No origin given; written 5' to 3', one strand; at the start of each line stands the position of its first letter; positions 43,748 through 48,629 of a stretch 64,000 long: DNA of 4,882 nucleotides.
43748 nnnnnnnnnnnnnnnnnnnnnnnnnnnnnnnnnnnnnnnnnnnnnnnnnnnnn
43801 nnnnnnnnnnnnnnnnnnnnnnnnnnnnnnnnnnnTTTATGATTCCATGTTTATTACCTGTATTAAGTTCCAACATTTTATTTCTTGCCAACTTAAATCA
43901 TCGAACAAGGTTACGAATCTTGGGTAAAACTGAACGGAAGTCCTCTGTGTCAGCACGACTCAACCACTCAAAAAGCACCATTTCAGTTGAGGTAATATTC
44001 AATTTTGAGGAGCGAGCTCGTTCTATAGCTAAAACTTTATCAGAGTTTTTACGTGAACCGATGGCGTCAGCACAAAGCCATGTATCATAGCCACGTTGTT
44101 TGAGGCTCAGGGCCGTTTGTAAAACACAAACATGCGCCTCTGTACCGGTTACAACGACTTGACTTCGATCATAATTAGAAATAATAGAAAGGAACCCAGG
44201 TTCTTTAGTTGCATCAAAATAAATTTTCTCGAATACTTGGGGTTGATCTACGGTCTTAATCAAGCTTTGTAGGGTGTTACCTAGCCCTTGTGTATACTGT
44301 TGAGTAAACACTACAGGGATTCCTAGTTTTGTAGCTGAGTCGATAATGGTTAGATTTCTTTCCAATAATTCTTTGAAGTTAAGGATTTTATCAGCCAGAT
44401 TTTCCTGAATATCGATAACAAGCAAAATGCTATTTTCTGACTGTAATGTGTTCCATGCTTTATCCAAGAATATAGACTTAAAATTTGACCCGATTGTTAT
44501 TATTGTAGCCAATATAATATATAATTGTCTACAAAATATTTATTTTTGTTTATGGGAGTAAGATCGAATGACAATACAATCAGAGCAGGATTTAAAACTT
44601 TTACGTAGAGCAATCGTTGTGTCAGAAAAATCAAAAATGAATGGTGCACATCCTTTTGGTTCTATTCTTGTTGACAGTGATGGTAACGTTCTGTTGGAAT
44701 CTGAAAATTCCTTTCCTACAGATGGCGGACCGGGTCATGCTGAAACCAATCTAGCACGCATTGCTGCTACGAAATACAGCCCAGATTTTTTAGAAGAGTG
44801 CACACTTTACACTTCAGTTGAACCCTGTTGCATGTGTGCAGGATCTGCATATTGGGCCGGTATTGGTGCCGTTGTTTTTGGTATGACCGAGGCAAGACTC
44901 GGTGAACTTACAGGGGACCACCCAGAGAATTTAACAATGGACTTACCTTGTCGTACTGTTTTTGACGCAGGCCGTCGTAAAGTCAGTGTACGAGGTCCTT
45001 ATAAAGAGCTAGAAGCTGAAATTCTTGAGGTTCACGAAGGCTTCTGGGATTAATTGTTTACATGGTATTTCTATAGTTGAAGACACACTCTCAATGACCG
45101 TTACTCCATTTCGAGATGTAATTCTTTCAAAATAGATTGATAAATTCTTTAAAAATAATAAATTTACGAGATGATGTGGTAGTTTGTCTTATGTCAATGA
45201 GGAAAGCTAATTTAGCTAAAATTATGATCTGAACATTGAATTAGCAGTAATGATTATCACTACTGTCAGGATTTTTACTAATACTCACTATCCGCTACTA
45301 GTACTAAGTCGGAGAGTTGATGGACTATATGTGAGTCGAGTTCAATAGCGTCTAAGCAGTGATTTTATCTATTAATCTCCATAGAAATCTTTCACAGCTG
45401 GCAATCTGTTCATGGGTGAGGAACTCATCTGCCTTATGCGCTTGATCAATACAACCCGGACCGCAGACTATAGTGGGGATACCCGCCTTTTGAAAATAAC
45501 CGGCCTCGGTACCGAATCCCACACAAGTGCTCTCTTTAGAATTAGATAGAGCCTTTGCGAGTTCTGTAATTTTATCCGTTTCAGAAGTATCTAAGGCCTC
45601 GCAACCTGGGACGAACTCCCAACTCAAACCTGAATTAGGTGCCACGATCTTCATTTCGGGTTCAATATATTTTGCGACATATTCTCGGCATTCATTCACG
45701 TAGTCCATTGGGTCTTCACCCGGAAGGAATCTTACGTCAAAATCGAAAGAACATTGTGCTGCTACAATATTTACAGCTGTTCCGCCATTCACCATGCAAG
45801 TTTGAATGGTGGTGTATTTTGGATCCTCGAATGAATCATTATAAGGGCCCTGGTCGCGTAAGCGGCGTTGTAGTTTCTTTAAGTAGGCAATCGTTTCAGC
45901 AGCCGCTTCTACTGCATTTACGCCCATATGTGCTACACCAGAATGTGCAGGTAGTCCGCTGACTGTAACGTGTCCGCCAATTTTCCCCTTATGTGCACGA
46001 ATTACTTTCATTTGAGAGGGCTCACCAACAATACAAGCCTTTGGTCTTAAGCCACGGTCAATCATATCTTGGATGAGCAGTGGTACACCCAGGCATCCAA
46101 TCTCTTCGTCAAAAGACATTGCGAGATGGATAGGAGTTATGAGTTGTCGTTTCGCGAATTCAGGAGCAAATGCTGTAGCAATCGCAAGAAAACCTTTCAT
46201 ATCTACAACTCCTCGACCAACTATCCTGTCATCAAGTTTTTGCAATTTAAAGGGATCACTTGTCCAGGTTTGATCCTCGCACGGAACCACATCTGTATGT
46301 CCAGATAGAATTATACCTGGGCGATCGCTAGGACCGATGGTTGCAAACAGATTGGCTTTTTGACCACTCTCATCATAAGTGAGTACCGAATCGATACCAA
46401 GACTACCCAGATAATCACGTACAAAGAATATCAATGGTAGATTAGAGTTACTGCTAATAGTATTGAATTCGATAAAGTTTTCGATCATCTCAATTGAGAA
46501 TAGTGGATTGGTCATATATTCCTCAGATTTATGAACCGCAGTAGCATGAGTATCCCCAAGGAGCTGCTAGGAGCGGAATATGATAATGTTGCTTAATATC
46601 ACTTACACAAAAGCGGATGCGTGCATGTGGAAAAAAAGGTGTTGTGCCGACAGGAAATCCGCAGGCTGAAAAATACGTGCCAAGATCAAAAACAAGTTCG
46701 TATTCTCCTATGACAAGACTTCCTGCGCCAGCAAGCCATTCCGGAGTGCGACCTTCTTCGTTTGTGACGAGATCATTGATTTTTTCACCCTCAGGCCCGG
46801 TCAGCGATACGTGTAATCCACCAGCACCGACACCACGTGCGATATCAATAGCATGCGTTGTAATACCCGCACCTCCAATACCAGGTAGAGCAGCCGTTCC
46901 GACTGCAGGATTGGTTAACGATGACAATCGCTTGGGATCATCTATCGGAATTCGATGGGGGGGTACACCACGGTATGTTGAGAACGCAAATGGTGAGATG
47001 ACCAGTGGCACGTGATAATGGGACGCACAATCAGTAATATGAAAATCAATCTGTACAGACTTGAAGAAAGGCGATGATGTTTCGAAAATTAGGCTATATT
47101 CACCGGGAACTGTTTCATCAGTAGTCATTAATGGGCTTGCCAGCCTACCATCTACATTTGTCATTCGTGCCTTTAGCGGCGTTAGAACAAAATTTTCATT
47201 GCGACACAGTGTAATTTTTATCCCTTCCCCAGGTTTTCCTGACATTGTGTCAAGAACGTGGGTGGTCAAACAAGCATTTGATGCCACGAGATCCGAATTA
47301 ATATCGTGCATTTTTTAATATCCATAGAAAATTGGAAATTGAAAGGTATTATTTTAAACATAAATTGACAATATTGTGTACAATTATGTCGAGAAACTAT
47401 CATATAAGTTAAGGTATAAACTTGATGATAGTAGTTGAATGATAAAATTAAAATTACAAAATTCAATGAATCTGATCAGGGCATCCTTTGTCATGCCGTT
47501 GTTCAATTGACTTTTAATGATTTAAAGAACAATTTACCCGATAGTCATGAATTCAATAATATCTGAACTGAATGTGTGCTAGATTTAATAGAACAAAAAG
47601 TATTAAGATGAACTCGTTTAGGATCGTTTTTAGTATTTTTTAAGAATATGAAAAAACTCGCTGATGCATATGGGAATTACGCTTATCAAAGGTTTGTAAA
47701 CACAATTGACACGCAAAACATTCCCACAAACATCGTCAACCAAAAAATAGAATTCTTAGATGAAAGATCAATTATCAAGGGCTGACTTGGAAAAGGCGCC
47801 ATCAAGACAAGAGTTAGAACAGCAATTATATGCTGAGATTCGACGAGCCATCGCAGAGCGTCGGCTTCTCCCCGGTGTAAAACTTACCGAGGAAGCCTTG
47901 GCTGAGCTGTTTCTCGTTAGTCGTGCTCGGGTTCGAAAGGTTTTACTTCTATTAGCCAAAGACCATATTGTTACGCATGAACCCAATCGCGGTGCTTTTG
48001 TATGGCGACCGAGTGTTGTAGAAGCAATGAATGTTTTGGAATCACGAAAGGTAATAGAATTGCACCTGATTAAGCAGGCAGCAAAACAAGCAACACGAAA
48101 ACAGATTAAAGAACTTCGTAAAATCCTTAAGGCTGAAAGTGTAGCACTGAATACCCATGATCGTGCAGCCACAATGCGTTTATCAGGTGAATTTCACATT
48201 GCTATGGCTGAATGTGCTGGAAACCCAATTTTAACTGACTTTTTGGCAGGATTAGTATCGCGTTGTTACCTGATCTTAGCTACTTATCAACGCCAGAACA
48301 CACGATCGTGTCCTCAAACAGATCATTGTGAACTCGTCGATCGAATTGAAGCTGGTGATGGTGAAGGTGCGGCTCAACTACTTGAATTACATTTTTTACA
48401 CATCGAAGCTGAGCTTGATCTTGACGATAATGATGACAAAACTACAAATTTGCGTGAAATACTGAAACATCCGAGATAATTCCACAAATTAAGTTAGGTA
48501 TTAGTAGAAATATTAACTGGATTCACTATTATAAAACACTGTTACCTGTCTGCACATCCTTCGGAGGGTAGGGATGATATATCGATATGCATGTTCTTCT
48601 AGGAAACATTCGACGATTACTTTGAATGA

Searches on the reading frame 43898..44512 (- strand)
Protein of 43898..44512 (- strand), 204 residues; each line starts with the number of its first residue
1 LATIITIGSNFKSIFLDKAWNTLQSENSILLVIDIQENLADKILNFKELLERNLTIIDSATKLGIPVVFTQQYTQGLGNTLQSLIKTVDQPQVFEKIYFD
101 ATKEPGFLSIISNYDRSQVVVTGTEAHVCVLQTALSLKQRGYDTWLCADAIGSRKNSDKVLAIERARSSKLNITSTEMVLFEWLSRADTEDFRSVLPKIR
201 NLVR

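Call 54: search_protein_families(library=pfam, proteins=[window:43898-44512:-], max_evalue=0.0001)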
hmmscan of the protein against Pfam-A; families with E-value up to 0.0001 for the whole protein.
window:43898-44512:- (204 aa): 1 family
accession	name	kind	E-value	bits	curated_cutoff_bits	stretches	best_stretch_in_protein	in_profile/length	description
PF00857.26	Isochorismatase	-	1.1e-27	97.6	27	1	28-177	1-174/175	Isochorismatase domain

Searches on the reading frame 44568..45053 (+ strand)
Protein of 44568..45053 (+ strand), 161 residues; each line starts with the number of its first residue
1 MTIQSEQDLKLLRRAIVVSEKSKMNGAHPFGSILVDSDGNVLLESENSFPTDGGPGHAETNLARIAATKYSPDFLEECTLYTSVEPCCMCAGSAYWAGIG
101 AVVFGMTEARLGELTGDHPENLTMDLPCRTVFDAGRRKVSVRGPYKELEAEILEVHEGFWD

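Call 54: search_protein_families(library=pfam, proteins=[window:44568-45053:+], max_evalue=0.0001)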
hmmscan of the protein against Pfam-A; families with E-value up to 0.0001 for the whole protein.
window:44568-45053:+ (161 aa): 3 families
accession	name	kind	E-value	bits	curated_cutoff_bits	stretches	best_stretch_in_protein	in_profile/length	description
PF00383.29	dCMP_cyt_deam_1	-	6.1e-17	61.8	25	1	6-106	2-102/102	Cytidine and deoxycytidylate deaminase zinc-binding region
PF14437.12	MafB19-deam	-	8.7e-11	42.3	27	1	10-113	5-108/142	MafB19-like deaminase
PF14439.12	Bd3614-deam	-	3.5e-05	24.2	38.5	1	33-98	13-78/113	Bd3614-like deaminase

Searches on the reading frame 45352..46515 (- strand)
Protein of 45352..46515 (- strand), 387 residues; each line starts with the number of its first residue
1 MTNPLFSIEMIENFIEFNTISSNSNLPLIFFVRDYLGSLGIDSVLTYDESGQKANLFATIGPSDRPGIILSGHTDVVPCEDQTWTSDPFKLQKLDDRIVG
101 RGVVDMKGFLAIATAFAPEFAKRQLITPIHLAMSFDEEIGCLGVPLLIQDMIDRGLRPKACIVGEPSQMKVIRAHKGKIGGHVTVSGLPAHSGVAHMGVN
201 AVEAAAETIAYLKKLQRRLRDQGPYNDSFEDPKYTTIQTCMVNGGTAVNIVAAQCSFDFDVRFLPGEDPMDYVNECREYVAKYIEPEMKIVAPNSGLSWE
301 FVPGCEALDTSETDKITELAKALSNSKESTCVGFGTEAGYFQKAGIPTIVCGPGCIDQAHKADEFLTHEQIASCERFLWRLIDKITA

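Call 54: search_protein_families(library=pfam, proteins=[window:45352-46515:-], max_evalue=0.0001)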
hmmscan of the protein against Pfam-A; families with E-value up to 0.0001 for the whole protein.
window:45352-46515:- (387 aa): 2 families
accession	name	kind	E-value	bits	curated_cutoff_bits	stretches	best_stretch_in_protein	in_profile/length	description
PF01546.33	Peptidase_M20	-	2.1e-29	103.3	24.6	1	69-383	1-205/206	Peptidase family M20/M25/M40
PF07687.19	M20_dimer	-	2.5e-25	88.9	21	1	174-283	2-102/107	Peptidase dimerisation domain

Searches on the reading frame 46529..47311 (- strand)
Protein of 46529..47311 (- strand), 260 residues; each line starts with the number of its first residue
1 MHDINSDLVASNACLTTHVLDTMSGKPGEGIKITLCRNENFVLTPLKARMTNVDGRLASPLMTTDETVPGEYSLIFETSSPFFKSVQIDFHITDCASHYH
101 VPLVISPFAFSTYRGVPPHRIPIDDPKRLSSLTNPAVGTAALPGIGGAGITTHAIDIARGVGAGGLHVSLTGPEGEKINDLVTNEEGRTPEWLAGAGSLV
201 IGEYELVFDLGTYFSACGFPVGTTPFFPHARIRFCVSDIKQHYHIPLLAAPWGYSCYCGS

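Call 54: search_protein_families(library=pfam, proteins=[window:46529-47311:-], max_evalue=0.0001)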
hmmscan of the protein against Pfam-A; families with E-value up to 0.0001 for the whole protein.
window:46529-47311:- (260 aa): 1 family
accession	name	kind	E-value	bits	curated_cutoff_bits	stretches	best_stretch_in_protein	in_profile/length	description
PF00576.27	Transthyretin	-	6.8e-54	181.6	25.3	2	15-115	1-109/109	HIUase/Transthyretin family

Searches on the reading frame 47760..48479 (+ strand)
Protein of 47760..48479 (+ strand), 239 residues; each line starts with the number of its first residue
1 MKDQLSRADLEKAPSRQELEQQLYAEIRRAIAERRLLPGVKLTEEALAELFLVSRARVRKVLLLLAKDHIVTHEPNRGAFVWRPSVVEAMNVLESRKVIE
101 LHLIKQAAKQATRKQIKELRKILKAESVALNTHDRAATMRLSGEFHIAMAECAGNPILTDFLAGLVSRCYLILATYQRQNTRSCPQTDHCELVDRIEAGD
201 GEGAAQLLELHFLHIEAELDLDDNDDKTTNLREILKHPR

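Call 54: search_protein_families(library=pfam, proteins=[window:47760-48479:+], max_evalue=0.0001)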
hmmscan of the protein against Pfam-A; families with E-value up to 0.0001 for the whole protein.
window:47760-48479:+ (239 aa): 2 families
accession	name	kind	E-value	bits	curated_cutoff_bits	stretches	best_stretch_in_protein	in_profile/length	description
PF07729.17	FCD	-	1.9e-21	77.2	24.3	1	92-212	2-123/125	FCD domain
PF00392.27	GntR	-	1.2e-14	54.2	27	1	20-81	2-64/64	Bacterial regulatory proteins, gntR family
